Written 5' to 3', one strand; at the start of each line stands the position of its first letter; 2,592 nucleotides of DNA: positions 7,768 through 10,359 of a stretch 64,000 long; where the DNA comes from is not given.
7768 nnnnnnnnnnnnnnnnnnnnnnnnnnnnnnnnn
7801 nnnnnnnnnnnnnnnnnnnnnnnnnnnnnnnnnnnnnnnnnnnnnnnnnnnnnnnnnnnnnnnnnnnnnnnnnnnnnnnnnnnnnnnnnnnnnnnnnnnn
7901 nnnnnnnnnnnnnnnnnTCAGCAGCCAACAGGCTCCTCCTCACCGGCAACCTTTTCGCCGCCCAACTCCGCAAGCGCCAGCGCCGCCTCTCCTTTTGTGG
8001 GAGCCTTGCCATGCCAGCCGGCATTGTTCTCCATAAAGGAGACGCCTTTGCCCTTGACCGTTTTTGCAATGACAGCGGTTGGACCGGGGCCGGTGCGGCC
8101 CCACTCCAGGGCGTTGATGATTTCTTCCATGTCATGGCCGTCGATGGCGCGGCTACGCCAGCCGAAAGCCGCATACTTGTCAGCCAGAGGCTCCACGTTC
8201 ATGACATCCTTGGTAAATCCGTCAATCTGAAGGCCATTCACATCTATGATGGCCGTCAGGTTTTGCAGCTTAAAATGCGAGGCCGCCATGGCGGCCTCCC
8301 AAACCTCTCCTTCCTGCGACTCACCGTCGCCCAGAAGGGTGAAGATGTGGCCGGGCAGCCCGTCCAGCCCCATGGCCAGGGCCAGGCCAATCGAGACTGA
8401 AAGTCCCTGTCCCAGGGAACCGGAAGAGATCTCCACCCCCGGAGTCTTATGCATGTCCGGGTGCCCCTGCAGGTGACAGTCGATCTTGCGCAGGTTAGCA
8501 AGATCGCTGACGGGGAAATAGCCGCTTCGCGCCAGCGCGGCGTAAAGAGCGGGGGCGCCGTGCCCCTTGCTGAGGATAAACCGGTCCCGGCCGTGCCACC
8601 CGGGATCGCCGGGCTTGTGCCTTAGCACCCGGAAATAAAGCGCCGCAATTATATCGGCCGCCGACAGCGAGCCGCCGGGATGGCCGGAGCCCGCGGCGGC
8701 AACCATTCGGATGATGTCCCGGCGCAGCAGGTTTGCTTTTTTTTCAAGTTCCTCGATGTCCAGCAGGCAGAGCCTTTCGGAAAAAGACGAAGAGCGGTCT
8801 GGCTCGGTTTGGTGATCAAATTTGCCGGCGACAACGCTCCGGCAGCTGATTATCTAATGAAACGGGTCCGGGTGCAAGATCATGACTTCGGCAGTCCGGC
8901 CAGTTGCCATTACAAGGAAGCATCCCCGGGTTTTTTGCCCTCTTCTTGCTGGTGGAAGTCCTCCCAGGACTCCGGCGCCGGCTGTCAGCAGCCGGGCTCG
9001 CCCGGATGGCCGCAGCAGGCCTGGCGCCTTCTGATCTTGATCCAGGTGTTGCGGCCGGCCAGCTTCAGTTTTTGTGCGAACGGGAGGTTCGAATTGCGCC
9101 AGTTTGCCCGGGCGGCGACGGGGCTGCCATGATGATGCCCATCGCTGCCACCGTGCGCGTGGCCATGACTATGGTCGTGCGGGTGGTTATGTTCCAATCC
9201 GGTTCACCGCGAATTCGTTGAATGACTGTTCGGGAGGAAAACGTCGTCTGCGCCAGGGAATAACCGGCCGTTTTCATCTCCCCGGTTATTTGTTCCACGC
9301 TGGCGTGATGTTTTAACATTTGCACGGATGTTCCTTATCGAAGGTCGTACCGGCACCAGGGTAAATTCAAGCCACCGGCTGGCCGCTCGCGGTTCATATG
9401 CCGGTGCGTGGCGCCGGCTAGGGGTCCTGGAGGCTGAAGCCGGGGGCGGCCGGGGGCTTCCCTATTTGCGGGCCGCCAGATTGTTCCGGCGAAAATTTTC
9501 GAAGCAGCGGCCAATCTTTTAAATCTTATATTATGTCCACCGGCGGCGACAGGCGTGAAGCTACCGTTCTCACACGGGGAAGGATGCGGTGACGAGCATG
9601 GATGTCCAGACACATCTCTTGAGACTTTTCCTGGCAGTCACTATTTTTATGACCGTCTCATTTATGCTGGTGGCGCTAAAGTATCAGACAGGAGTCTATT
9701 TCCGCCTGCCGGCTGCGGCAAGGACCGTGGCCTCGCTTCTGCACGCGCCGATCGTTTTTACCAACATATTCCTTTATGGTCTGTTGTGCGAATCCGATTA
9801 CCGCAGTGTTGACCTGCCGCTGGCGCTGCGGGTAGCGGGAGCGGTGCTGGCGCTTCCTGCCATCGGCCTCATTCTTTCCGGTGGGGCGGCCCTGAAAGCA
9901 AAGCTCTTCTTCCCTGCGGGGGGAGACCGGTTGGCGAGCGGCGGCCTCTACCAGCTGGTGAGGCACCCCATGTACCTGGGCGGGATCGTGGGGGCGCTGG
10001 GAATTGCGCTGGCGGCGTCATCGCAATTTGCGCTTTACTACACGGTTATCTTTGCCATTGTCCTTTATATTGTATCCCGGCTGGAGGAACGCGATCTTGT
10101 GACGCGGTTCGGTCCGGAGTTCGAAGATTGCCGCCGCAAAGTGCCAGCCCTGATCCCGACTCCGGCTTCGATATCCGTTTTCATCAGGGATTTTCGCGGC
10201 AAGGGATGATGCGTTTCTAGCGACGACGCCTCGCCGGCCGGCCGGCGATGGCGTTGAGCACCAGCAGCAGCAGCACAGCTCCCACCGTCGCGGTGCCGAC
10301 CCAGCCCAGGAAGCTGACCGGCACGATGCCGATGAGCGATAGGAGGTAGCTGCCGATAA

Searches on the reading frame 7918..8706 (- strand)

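Call 13: search_protein_families(library=pfam, proteins=[window:7918-8706:-], max_evalue=0.00001)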
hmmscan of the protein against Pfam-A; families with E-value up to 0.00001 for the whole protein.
window:7918-8706:- (262 aa): 2 families
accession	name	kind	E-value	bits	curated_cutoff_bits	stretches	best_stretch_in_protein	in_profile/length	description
PF00456.26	Transketolase_N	-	5e-53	180.7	22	1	2-249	17-276/334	Transketolase, thiamine diphosphate binding domain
PF00676.26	E1_dh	-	1.4e-06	28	22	1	93-211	98-219/300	Dehydrogenase E1 component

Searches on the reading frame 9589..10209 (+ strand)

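Call 13: search_protein_families(library=pfam, proteins=[window:9589-10209:+], max_evalue=0.00001)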
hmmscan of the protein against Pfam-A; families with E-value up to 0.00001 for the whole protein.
window:9589-10209:+ (206 aa): 2 families
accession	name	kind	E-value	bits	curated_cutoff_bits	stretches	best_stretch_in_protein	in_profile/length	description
PF04191.18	PEMT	-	1.1e-10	42.3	25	1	107-173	34-101/105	Phospholipid methyltransferase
PF01222.22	ERG4_ERG24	-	1.5e-06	27.7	27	1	109-188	345-426/432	Ergosterol biosynthesis ERG4/ERG24 family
